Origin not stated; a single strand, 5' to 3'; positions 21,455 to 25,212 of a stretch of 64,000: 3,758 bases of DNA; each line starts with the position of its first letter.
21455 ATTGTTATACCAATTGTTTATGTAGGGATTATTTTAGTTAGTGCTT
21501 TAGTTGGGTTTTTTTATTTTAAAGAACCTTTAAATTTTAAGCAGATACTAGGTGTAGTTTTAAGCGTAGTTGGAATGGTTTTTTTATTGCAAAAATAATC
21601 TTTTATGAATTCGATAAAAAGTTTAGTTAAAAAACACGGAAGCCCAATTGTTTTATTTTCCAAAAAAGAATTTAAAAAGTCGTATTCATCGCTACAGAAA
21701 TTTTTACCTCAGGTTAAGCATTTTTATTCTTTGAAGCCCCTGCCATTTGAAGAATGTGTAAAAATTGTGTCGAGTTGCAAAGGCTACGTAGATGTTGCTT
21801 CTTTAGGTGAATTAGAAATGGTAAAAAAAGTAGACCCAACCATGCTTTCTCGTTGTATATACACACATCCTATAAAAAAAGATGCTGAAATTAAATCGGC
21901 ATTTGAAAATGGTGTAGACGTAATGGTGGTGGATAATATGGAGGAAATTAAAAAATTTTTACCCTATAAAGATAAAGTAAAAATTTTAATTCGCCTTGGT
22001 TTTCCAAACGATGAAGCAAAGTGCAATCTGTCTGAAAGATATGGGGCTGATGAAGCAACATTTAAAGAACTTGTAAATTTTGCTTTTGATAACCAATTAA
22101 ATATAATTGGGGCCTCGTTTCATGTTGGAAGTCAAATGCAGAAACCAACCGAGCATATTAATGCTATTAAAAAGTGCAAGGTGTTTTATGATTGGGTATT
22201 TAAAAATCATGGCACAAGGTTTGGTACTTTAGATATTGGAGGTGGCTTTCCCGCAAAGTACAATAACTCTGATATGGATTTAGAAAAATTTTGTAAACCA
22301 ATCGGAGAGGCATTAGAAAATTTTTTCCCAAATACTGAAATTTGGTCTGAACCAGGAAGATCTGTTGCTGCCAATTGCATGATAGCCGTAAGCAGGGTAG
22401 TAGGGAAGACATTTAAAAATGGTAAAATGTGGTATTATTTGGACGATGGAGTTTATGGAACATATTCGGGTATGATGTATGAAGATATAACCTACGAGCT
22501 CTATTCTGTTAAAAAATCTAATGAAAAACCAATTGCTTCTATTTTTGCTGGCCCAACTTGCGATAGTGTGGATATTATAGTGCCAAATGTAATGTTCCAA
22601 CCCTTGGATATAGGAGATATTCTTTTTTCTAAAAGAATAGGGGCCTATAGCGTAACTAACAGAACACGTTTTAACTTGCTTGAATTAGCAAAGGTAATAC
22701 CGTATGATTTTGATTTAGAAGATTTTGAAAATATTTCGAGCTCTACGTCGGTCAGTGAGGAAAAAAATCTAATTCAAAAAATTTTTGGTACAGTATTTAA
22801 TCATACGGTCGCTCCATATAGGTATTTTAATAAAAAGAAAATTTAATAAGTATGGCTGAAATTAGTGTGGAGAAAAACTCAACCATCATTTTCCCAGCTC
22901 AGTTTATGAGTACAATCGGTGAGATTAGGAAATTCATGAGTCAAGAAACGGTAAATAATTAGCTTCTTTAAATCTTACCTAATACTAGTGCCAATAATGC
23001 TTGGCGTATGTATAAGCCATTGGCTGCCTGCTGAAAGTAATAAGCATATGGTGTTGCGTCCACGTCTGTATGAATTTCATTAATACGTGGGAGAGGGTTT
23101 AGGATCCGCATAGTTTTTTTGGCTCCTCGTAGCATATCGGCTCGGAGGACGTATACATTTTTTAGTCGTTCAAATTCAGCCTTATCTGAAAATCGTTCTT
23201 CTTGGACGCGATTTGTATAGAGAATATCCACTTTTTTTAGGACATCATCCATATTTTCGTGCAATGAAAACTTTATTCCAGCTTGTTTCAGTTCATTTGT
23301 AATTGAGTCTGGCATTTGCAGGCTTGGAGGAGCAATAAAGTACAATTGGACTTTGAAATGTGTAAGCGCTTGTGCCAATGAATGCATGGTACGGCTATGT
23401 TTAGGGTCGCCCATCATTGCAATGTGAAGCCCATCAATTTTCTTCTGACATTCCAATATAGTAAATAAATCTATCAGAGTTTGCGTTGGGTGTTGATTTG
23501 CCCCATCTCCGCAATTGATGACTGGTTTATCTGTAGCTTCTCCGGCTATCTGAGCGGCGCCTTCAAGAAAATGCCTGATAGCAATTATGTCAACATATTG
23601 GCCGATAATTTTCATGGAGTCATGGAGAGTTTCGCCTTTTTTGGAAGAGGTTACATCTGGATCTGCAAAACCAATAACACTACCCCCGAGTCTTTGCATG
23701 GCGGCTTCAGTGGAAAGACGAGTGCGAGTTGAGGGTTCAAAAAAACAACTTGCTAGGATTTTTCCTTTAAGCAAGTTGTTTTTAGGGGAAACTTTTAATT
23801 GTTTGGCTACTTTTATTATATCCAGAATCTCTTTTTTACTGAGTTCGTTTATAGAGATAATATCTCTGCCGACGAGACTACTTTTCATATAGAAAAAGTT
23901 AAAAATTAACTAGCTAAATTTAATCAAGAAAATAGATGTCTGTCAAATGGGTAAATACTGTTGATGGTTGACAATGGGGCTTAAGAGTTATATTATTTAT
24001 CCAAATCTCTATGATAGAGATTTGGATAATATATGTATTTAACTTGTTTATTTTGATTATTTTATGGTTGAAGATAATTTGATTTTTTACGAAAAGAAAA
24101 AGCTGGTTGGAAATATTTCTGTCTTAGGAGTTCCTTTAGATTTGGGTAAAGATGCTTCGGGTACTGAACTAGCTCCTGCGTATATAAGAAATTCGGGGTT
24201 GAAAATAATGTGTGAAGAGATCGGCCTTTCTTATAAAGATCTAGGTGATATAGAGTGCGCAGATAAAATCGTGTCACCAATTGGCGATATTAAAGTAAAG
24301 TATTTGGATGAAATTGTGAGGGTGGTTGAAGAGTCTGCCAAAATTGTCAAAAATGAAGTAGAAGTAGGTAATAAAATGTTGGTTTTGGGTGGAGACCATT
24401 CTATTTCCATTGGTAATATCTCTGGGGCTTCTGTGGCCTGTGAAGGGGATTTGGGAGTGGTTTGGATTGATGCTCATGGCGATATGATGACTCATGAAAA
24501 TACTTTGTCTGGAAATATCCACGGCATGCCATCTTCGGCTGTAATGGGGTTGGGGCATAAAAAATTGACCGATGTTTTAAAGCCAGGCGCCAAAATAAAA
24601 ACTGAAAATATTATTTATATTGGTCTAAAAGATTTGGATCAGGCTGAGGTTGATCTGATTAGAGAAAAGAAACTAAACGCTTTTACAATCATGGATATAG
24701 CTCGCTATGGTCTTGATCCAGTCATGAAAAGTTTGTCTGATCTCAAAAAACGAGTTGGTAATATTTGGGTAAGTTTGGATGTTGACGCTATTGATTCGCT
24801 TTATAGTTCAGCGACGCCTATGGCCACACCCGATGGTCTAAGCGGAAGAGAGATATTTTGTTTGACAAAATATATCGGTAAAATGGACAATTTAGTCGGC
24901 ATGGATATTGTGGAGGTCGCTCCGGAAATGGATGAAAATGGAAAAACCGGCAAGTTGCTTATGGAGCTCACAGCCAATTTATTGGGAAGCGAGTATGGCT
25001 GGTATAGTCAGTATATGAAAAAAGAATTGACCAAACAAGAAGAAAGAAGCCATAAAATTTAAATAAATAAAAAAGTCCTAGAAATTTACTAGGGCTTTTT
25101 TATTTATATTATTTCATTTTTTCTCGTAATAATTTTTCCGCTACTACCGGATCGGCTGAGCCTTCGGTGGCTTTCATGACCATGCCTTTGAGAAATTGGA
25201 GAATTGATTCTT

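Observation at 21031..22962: Two-gene cassette (small 4-TM transporter-like protein plus PLP-dependent Orn/Lys/Arg decarboxylase) bracketed by a duplicated SPFH gene 3' end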

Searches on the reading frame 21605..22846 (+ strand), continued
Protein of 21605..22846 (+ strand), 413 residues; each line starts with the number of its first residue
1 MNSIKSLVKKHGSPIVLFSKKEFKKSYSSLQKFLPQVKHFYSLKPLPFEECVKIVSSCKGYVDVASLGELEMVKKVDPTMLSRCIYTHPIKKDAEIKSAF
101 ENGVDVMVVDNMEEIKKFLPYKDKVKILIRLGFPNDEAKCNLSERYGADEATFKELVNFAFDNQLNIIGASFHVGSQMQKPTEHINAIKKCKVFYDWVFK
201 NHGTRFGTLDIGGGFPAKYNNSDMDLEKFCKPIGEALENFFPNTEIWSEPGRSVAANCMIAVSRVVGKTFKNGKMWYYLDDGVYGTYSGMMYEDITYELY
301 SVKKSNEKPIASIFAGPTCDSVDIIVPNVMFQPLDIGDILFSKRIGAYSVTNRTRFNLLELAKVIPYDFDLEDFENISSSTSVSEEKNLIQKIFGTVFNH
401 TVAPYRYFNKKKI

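Call 41: find_encoding_contigs(protein=P0244, flank=5000, max_places=6)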
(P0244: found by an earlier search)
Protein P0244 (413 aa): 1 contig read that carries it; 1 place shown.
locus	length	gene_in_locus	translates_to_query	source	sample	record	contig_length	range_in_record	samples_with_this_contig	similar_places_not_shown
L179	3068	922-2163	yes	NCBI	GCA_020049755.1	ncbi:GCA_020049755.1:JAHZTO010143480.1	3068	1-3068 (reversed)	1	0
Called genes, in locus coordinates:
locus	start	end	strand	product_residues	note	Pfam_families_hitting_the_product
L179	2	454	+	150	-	?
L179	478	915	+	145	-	PF00892:EamA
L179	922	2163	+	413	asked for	PF02784:Orn_Arg_deC_N, PF00278:Orn_DAP_Arg_deC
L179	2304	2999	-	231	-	PF00215:OMPdecase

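Call 47: search_solved_structures(query=window:21605-22846:+, max_evalue=1e-50, show_alignments=2)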
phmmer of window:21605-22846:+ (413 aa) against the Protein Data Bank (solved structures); distinct sequences matched with E-value up to 1e-50: 3.
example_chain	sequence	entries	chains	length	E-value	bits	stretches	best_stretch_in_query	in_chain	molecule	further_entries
2plj_A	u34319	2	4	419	5.9e-85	288.9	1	4-367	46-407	lysine/ornithine decarboxylase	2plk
5gjm_A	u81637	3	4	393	5.6e-60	206.7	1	3-371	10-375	Lysine/ornithine decarboxylase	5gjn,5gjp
5gjo_A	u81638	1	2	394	4.4e-59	203.7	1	3-371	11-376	Lysine/ornithine decarboxylase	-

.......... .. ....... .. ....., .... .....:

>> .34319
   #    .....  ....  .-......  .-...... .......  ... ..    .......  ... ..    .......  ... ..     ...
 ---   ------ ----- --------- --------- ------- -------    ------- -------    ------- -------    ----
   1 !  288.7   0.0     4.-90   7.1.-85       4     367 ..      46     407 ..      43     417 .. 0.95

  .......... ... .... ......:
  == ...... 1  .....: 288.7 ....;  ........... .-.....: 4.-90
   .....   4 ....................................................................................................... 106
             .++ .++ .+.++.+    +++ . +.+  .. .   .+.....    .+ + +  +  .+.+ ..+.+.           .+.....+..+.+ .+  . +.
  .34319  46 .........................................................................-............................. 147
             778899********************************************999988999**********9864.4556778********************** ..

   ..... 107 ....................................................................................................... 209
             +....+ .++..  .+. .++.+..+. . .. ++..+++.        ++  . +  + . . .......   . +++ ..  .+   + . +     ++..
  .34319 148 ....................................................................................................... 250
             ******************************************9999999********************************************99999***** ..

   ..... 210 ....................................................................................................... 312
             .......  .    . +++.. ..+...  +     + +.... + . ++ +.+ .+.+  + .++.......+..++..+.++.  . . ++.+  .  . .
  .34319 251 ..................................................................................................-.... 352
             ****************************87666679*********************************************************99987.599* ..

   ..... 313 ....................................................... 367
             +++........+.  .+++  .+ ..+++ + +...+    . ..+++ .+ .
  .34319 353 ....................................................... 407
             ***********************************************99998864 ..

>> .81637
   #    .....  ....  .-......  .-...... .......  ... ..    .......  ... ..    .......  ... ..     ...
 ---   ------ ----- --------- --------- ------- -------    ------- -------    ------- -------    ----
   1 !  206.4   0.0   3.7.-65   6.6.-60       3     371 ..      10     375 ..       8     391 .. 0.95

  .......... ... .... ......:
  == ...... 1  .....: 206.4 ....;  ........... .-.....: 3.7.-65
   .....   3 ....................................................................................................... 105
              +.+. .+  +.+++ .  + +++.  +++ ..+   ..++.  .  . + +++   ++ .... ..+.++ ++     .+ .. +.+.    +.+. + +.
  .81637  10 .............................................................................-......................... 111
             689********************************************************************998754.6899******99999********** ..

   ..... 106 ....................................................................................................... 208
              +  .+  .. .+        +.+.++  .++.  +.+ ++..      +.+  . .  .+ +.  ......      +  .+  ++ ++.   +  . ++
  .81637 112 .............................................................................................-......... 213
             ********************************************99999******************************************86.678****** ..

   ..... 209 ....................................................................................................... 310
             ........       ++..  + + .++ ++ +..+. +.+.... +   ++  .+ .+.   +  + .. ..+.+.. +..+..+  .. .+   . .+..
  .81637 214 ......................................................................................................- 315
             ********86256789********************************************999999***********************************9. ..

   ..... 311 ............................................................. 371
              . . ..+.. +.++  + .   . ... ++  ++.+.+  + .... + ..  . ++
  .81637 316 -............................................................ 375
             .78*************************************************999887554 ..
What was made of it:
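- On Fold-type III PLP-dependent Orn/DAP/Arg decarboxylases (Pfam PF02784 + PF00278): YSLKPLP, DIGGGFP, EPGR and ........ align with the same motifs of 2plj (call 47).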

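Call 50: find_encoding_contigs(protein=P0009, flank=5000, max_places=4)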
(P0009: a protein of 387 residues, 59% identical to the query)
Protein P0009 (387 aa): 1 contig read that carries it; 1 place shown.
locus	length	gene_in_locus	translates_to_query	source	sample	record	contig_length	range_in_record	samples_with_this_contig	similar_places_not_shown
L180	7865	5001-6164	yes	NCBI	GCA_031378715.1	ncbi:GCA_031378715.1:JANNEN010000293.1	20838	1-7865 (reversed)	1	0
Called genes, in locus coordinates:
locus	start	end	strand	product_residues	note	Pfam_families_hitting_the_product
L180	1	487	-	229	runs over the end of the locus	PF11967:RecO_N, PF02565:RecO_C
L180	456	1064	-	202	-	PF00510:COX3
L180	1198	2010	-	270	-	PF00288:GHMP_kinases_N, PF08544:GHMP_kinases_C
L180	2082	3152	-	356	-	PF02129:Peptidase_S15, PF01738:DLH (faint), PF20434:BD-FAE (weak), PF00561:Abhydrolase_1, PF12697:Abhydrolase_6 (weak), PF00326:Peptidase_S9 (weak), PF12146:Hydrolase_4, PF08840:BAAT_C (weak)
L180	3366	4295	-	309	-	PF01261:AP_endonuc_2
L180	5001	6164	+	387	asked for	PF02784:Orn_Arg_deC_N, PF00278:Orn_DAP_Arg_deC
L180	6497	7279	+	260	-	PF13568:OMP_b-brl_2 (weak)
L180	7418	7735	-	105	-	PF01797:Y1_Tnp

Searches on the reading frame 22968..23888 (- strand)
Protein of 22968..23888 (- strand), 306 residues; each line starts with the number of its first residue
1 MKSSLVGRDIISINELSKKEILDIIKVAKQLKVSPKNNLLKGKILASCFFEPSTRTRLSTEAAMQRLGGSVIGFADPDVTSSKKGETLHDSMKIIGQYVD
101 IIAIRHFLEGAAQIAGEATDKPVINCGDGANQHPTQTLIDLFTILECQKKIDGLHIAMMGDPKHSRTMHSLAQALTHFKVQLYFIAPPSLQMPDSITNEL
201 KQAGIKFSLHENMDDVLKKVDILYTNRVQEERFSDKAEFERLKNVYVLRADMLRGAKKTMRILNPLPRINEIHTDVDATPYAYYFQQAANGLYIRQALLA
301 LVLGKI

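Call 8: search_protein_families(library=pfam, proteins=[window:22968-23888:-], max_evalue=0.01)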
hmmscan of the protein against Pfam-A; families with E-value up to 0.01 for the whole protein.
window:22968-23888:- (306 aa): 2 families
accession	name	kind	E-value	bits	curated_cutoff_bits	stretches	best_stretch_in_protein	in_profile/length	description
PF02729.26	OTCace_N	-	6.1e-46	156.6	29.9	1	8-146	1-148/148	Aspartate/ornithine carbamoyltransferase, carbamoyl-P binding domain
PF00185.30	OTCace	-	1.4e-31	110.1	29.4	1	152-301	1-156/157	Aspartate/ornithine carbamoyltransferase, Asp/Orn binding domain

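Call 9: search_protein_families(library=ncbifam, proteins=[window:22968-23888:-], max_evalue=0.001)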
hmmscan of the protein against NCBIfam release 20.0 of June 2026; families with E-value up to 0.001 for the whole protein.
window:22968-23888:- (306 aa): 17 families
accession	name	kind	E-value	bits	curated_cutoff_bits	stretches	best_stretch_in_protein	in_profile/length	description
TIGR00670.1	asp_carb_tr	equivalog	2.3e-105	352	236.95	1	8-303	1-303/304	aspartate carbamoyltransferase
NF002032.1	PRK00856.1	equivalog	2.4e-90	302.7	263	1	8-302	1-296/297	aspartate carbamoyltransferase catalytic subunit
NF006046.0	PRK08192.1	equivalog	5.4e-75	252.7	512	1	5-304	4-318/339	aspartate carbamoyltransferase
NF008853.0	PRK11891.1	equivalog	1e-63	215.5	560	1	9-304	90-399/430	aspartate carbamoyltransferase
NF001986.0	PRK00779.1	subfamily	2.2e-48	165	306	1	6-304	4-305/307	ornithine carbamoyltransferase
TIGR00658.1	orni_carb_tr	equivalog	1.9e-44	152.1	280.85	1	8-303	1-303/304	ornithine carbamoyltransferase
NF010387.0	PRK13814.1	equivalog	4e-38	131.1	660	1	38-303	41-303/310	aspartate carbamoyltransferase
TIGR04384.1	putr_carbamoyl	exception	9.3e-38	130.2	500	1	9-302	1-306/330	putrescine carbamoyltransferase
NF009916.0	PRK13376.1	equivalog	9.8e-37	126.6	800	1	1-306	1-336/525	bifunctional aspartate carbamoyltransferase catalytic subunit/aspartate carbamoyltransferase regulatory subunit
NF011380.0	PRK14805.1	equivalog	2e-27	96.1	421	1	9-304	3-301/302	ornithine carbamoyltransferase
NF003286.0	PRK04284.1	subfamily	5.5e-24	84.9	515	1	4-276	3-284/332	ornithine carbamoyltransferase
NF002470.0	PRK01713.1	equivalog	1.3e-18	67.6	545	1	4-294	4-302/334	ornithine carbamoyltransferase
NF003384.0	PRK04523.1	equivalog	1.7e-16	60.2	288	1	8-304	4-334/336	N-acetylornithine carbamoyltransferase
NF011379.0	PRK14804.1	equivalog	1.4e-15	57.3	373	1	8-299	7-305/311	ornithine carbamoyltransferase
NF009213.0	PRK12562.1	subfamily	4.2e-13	49.4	559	1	10-271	9-280/334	ornithine carbamoyltransferase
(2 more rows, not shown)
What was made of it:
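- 22968..23888 (-): pyrB (aspartate carbamoyltransferase), convergent with SPFH. It forms the right flank of the insertion site. TIGR00670, 352 bits against a cutoff of 237 (call 9).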

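Call 15: find_encoding_contigs(protein=window:22968-23888:-, flank=8000, max_places=10)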
Protein window:22968-23888:- (306 aa): 3 contigs read that carry it; 2 places shown.
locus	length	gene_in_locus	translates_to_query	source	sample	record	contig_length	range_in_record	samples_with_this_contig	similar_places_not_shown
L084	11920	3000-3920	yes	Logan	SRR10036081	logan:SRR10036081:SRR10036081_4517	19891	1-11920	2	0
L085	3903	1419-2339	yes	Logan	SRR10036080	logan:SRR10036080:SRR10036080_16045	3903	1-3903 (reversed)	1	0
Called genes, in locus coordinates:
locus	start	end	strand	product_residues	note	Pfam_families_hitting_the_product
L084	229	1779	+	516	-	PF02934:GatB_N, PF02637:GatB_Yqey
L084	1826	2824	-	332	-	PF00491:Arginase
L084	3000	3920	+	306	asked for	PF02729:OTCace_N, PF00185:OTCace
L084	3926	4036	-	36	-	-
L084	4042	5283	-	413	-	PF02784:Orn_Arg_deC_N, PF00278:Orn_DAP_Arg_deC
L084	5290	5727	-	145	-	PF00892:EamA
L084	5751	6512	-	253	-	PF01145:Band_7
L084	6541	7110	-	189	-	PF01330:RuvA_N, PF00633:HHH (faint), PF14520:HHH_5, PF07499:RuvA_C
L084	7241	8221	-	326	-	-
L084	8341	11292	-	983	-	PF00133:tRNA-synt_1, PF09334:tRNA-synt_1g (weak), PF08264:Anticodon_1, PF19302:DUF5915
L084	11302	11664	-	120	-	-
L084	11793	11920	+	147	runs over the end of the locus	PF02502:LacAB_rpiB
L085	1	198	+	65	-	?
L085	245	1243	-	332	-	PF00491:Arginase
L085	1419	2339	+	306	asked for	PF02729:OTCace_N, PF00185:OTCace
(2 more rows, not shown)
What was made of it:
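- It was called as a gene in one assembly (L084, call 15).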

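Call 16: find_related_loci(query=window:22968-23888:-, collection=metagenome_contigs, flank=10000)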
Query window:22968-23888:- (306 aa) in metagenome_contigs; peptide patterns used: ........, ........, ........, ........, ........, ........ (x = any residue, [..] = any of these).
599 stretches matched a pattern (row limit reached: there are more); 517 encode a relative of the query (tblastn E <= 1e-3); the best 80 are kept; 80 distinct loci.
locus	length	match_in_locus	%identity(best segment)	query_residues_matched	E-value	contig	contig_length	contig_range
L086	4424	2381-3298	74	1-306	3e-161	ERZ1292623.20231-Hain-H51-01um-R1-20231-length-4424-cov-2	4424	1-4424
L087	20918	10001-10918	64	1-306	3e-137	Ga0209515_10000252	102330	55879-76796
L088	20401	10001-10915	64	2-306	8e-135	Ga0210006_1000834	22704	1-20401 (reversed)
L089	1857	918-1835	65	1-306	6e-142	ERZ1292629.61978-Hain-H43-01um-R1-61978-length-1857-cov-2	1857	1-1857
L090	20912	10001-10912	64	3-306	2e-128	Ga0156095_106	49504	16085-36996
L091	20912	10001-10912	57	2-305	7e-123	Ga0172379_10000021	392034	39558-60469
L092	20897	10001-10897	58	7-305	6e-122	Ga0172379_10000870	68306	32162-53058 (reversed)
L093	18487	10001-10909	56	7-306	3e-120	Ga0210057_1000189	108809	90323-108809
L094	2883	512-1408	58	8-306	3e-123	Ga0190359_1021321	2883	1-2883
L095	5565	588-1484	56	7-305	8e-118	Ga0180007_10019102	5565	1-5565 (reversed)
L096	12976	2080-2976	57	7-305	2e-117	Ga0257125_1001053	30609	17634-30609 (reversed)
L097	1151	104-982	59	1-295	1e-128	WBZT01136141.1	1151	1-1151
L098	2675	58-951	57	7-304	7e-122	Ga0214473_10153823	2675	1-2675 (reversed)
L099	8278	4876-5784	56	2-304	2e-116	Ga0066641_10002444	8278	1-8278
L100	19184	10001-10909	56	2-304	8e-117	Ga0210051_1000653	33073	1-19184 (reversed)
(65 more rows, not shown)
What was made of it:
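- Tried and rejected: Metagenome scan with pyrB (call 16).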

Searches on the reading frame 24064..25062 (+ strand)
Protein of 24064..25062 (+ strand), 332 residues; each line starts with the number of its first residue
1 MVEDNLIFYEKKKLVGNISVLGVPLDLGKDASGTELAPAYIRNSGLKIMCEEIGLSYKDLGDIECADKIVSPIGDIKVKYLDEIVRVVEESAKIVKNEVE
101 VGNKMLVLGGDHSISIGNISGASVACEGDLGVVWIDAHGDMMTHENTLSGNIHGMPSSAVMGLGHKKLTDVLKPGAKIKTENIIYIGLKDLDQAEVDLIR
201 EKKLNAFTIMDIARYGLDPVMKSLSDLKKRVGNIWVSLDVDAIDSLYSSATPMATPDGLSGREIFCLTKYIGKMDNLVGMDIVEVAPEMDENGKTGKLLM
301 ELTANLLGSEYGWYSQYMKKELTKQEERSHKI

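Call 8: search_protein_families(library=pfam, proteins=[window:24064-25062:+], max_evalue=0.01)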
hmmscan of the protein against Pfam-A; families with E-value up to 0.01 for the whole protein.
window:24064-25062:+ (332 aa): 1 family
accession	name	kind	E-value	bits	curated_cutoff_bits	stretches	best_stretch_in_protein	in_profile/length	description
PF00491.26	Arginase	-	2.1e-58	198.5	22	1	17-306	2-277/280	Arginase family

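Call 9: search_protein_families(library=ncbifam, proteins=[window:24064-25062:+], max_evalue=0.001)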
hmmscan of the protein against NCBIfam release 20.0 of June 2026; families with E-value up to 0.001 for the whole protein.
window:24064-25062:+ (332 aa): 5 families
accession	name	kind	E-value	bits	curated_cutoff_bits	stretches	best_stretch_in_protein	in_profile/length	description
TIGR01229.1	rocF_arginase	equivalog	1.1e-63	215.4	227.6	1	19-309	1-297/300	arginase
TIGR01227.1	hutG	equivalog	1.1e-25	90.5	229.15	1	33-306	53-305/307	formimidoylglutamase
TIGR01230.1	agmatinase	equivalog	1.7e-25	90.2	174.3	1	20-301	17-267/275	agmatinase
NF002564.0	PRK02190.1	subfamily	1.2e-21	77.1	302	1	11-296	28-287/307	agmatinase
NF010347.0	PRK13775.1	equivalog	3.7e-10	39.6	381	1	88-298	112-315/331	formimidoylglutamase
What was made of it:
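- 24064..25062 (+): Resident arginase-like gene, also present in the empty-site relatives. It could supply ornithine to the acquired decarboxylase. TIGR01229 (arginase) scores 215 bits, just under its cutoff of 227.6, while the agmatinase model scores only 90 bits (calls 8, 9).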
